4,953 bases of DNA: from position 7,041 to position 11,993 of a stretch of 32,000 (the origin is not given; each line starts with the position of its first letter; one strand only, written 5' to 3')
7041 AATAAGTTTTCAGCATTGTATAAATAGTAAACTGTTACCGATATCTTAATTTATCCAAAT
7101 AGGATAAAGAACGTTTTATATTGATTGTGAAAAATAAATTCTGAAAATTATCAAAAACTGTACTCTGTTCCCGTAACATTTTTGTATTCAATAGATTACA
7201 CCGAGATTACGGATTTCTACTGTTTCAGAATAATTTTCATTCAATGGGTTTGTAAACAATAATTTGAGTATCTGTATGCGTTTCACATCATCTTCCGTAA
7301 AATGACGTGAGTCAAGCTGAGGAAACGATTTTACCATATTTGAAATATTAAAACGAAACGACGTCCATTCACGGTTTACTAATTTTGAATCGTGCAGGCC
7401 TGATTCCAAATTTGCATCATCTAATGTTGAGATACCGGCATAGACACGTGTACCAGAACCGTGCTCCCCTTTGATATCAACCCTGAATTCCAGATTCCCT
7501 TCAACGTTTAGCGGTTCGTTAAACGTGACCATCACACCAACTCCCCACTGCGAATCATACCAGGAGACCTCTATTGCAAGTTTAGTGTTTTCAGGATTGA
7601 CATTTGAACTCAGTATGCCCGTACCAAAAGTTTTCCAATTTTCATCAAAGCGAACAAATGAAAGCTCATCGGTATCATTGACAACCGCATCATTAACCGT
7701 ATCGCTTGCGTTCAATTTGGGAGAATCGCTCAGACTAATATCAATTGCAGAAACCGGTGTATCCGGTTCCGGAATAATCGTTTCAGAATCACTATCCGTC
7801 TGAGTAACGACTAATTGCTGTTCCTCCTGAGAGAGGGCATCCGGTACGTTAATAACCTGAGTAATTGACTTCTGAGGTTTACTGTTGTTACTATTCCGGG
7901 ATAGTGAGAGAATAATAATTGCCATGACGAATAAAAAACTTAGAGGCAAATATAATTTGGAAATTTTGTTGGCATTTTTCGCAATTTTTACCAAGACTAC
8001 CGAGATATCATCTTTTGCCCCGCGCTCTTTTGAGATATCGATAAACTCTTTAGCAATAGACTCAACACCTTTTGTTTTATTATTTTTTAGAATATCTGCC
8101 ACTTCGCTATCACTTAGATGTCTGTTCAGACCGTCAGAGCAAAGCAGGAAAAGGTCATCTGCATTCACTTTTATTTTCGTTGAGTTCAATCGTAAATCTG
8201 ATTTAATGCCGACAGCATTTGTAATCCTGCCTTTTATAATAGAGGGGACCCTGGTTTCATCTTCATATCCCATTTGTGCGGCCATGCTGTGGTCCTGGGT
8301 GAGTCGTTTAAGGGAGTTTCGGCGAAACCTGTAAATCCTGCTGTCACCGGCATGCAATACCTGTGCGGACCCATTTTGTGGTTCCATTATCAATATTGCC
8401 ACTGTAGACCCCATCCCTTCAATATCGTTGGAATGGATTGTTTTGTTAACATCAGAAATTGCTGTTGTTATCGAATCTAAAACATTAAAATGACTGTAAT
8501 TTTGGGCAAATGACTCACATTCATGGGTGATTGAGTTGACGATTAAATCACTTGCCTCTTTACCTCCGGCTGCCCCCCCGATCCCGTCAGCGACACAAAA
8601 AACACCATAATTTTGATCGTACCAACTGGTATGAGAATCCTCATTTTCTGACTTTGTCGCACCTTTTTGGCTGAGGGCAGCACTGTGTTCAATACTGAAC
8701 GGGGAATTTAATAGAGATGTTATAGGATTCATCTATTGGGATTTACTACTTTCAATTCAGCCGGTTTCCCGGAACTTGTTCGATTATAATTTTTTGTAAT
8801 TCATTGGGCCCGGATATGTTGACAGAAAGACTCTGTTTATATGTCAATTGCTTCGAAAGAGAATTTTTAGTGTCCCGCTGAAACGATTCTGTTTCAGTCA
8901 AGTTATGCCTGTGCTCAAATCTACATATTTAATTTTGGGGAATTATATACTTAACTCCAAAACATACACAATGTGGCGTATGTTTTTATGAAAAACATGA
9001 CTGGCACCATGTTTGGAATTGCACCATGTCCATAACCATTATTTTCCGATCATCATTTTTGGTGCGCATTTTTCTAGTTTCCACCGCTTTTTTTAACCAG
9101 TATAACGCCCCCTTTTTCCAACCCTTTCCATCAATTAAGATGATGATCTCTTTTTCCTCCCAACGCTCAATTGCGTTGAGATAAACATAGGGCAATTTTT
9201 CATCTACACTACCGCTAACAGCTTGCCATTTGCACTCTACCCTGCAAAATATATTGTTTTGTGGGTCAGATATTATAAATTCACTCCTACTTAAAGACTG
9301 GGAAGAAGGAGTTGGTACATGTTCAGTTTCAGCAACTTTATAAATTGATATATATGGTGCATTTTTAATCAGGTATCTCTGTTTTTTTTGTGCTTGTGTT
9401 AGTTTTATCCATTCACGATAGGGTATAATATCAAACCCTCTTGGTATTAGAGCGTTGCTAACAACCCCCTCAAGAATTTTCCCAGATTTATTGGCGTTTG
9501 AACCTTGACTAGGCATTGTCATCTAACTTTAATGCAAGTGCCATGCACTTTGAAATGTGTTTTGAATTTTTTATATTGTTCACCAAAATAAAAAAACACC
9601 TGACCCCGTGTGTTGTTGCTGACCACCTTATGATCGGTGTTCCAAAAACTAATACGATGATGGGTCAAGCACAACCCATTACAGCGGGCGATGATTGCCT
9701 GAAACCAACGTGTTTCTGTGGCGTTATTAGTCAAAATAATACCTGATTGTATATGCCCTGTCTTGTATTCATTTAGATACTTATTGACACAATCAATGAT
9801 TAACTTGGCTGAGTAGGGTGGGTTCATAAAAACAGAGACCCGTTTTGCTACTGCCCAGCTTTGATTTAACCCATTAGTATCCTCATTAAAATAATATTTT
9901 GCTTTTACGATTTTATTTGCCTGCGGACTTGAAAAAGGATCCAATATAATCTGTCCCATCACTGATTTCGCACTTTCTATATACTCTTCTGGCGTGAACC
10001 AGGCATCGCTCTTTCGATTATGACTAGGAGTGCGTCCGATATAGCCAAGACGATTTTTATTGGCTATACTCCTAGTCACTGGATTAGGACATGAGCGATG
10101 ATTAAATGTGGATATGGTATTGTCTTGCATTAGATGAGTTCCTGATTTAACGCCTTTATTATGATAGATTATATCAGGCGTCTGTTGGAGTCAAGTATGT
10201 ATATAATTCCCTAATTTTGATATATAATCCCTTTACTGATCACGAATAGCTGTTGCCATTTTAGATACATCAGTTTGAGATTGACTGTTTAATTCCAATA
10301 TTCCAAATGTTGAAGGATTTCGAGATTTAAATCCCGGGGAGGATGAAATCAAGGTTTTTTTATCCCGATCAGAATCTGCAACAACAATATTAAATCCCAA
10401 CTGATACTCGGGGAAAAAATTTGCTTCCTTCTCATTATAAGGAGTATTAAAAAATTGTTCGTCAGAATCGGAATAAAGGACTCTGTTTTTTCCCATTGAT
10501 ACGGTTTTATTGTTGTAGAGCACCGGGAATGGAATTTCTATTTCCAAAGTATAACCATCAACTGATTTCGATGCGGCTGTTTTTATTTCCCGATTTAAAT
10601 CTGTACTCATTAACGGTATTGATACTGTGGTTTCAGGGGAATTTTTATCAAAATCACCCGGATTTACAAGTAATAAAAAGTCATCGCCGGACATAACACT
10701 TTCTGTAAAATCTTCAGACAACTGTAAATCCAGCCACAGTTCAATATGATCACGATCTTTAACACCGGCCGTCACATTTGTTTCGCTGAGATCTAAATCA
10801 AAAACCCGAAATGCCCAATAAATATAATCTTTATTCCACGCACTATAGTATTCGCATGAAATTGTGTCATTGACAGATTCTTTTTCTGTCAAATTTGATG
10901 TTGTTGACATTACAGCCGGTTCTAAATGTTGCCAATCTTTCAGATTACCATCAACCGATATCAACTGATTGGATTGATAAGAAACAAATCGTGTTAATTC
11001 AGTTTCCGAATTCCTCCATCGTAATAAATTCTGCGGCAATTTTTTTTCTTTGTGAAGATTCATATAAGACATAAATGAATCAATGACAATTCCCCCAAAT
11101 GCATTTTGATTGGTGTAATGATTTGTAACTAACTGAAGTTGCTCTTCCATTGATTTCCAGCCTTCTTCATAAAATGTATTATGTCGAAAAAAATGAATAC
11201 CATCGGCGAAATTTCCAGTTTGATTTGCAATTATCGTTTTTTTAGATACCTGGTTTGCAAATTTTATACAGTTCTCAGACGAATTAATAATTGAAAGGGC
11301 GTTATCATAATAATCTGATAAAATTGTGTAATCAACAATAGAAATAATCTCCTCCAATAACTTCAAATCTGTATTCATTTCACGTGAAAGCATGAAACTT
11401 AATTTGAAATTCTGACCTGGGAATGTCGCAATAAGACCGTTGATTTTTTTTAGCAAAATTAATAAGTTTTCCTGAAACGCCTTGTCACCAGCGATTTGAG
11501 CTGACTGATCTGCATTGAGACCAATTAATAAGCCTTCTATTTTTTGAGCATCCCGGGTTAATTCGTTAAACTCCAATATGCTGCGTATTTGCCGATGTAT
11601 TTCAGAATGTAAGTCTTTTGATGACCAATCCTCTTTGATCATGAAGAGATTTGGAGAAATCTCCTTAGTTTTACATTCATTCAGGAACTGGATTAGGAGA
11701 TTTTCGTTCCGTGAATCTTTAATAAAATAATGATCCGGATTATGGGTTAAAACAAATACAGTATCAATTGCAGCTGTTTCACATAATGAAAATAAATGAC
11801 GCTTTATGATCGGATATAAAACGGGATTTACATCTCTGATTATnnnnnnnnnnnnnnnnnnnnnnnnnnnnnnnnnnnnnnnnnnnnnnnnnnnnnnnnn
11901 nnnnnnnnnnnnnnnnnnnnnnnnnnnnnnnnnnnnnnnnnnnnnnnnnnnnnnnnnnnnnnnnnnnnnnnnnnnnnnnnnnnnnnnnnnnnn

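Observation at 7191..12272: The phosphatase and the kinase carry related extracytoplasmic beta-sandwich modules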

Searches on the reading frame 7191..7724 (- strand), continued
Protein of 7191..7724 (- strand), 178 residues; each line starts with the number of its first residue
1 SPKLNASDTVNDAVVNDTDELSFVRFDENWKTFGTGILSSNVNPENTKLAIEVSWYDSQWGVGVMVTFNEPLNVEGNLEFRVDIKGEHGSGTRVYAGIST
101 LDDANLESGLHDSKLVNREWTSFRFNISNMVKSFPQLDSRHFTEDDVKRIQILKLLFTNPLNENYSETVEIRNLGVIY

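Call 62: search_solved_structures(query=A1, max_evalue=10, show_alignments=3)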
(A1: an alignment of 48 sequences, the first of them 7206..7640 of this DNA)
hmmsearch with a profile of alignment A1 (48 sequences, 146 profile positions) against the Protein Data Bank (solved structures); distinct sequences matched with E-value up to 10: 5.
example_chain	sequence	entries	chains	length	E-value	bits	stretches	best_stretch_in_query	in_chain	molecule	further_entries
2lro_A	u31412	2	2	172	0.0011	22.6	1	44-143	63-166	Endoglucanase H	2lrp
1v0a_A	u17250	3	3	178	0.0012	22.4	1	44-143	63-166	ENDOGLUCANASE H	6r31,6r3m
2h3k_A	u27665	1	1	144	0.62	13.6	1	74-133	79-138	Haptoglobin-binding surface anchored protein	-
4wjg_D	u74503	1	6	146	0.65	13.6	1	74-133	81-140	Iron-regulated surface determinant protein H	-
3ovu_B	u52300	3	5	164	0.95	13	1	74-133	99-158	Iron-regulated surface determinant protein H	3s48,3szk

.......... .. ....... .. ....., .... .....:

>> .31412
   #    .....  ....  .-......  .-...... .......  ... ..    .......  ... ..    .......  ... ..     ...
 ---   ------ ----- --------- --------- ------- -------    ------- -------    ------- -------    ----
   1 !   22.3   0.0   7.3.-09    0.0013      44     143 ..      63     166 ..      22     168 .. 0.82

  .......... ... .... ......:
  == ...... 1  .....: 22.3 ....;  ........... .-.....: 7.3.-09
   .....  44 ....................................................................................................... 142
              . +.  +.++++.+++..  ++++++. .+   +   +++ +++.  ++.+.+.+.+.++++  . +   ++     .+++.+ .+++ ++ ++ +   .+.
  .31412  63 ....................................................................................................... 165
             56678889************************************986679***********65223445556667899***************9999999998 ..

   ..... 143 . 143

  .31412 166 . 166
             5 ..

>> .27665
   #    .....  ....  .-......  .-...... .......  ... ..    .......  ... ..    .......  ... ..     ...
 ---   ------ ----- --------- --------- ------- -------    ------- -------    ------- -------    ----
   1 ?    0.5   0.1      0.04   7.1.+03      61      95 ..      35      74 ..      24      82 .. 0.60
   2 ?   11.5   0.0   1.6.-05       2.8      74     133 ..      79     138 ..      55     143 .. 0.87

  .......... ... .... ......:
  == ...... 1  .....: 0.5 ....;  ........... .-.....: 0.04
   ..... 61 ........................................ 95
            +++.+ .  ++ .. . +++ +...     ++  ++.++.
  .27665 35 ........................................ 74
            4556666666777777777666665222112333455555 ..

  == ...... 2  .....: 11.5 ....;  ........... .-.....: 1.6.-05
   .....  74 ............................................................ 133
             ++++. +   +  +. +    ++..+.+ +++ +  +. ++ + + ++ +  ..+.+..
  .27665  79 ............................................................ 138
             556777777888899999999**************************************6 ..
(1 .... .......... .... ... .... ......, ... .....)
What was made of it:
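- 7206..7640 (-): CBM11-like beta-sandwich module of the PP2C (aa 365-509), member of an unannotated domain family. Profile search of PDB gives CBM11 1v0a/2lro at E 1.1e-3 (call 62).
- On CBM11 (for the PP2C module): In the HMMER alignment to 1v0a (call 62), Tyr129 aligns with a mostly Lys/Arg/Met position (Phe in the window).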

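Call 68: list_cluster_members(proteins=[P0002, P0003, P0004, P0005, P0011, P0013, P0016, P0017, P0024, P0030])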
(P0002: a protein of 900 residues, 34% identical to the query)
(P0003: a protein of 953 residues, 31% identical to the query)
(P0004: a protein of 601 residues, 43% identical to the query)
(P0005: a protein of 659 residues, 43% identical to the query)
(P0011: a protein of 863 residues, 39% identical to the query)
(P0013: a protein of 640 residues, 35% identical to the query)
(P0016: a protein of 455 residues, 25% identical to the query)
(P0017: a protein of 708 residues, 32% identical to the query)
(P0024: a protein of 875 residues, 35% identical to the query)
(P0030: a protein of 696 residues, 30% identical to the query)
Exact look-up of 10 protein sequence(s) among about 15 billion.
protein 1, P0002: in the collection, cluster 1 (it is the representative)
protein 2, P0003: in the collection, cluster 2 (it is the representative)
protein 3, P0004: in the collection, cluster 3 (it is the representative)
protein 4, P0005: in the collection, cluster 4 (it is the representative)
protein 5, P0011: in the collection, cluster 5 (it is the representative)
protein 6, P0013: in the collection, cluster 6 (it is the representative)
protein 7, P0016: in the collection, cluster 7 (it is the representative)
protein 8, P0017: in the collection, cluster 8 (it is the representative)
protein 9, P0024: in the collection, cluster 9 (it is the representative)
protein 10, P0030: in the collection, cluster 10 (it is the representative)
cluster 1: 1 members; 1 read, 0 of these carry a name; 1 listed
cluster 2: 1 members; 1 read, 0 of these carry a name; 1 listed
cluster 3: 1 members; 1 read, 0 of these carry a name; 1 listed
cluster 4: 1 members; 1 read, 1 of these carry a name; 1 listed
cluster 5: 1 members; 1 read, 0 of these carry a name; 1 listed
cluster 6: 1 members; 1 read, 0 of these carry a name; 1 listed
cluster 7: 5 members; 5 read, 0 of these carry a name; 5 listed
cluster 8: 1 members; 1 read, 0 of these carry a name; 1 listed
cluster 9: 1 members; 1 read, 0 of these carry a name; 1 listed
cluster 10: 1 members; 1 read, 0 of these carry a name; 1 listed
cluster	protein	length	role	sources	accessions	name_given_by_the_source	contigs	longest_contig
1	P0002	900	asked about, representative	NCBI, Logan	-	-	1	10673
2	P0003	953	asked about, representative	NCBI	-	-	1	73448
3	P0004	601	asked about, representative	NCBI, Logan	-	-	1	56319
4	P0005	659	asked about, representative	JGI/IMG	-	porin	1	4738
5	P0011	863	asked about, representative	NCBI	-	-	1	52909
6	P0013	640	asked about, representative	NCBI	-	-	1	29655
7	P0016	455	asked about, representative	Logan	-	-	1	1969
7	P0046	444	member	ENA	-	-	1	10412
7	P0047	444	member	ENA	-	-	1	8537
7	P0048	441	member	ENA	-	-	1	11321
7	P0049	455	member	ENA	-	-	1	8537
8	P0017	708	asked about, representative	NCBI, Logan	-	-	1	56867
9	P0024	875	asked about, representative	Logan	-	-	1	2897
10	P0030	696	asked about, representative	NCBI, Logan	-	-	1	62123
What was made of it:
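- Tried and rejected: Names for PP2C-module family members were uninformative; one was called 'porin' (call 68).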

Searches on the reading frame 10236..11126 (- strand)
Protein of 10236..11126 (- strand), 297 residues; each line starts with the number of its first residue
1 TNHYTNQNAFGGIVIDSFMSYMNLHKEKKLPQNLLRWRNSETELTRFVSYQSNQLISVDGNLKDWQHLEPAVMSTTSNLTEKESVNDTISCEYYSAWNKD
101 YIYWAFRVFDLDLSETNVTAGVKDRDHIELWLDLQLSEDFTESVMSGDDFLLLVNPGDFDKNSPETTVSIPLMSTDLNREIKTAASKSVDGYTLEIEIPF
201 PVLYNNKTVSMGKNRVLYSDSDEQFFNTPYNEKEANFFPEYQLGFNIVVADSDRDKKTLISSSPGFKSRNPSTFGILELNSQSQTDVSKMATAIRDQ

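Call 41: find_related_loci(query=A3, collection=metagenome_contigs, flank=10000)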
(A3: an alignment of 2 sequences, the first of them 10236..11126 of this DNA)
Query A3 (297 aa) in metagenome_contigs; peptide patterns used: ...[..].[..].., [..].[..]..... (x = any residue, [..] = any of these).
517 stretches matched a pattern; 19 encode a relative of the query (tblastn E <= 1e-3); 19 distinct loci.
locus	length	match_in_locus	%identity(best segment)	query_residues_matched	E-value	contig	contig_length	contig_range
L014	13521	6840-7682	27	4-279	2e-27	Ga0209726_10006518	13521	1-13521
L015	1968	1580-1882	30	56-154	9e-11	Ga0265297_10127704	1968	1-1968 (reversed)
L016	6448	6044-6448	27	38-171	2e-10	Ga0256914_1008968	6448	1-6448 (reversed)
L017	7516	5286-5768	24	48-200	2e-9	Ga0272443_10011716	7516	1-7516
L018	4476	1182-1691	24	43-203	5e-9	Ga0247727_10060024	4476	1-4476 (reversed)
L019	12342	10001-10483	25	48-200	3e-7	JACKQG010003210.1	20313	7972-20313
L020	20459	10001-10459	26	56-203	1e-6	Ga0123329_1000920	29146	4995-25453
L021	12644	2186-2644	26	56-203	1e-6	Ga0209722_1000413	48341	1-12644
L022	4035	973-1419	22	56-200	1e-6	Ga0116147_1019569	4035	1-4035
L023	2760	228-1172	30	56-155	1e-6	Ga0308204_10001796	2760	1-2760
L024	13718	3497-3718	33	56-134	6e-6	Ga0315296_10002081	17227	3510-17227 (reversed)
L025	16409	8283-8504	33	56-134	6e-6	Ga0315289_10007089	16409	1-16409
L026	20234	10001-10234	29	57-133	7e-6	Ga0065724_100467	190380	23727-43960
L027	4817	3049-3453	26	56-201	9e-6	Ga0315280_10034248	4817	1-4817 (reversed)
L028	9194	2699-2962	31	52-127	1e-5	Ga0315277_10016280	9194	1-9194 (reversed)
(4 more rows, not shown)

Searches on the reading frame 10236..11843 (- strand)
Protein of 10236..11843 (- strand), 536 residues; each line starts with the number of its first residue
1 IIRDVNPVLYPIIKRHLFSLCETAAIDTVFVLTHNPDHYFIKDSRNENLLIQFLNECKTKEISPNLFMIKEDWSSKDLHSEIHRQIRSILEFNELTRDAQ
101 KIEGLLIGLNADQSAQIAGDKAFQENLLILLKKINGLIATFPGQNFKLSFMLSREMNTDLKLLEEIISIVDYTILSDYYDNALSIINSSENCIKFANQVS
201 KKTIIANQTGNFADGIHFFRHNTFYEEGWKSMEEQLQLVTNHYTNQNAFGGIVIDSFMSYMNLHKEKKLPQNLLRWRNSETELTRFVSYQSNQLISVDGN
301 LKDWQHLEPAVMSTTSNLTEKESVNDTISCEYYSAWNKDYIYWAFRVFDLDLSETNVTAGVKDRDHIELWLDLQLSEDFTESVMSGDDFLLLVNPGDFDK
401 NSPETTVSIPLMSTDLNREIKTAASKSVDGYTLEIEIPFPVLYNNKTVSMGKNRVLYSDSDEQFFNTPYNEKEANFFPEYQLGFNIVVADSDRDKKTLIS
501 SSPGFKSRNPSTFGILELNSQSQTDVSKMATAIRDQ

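Call 10: search_protein_families(library=pfam, proteins=[window:10236-11843:-], max_evalue=10)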
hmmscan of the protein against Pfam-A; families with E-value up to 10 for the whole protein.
window:10236-11843:- (536 aa): 1 family
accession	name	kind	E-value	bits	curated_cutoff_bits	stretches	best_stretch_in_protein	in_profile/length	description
PF06452.16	CBM9_1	-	1.4e-09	38.5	23.4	1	297-519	1-183/185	Carbohydrate family 9 binding domain-like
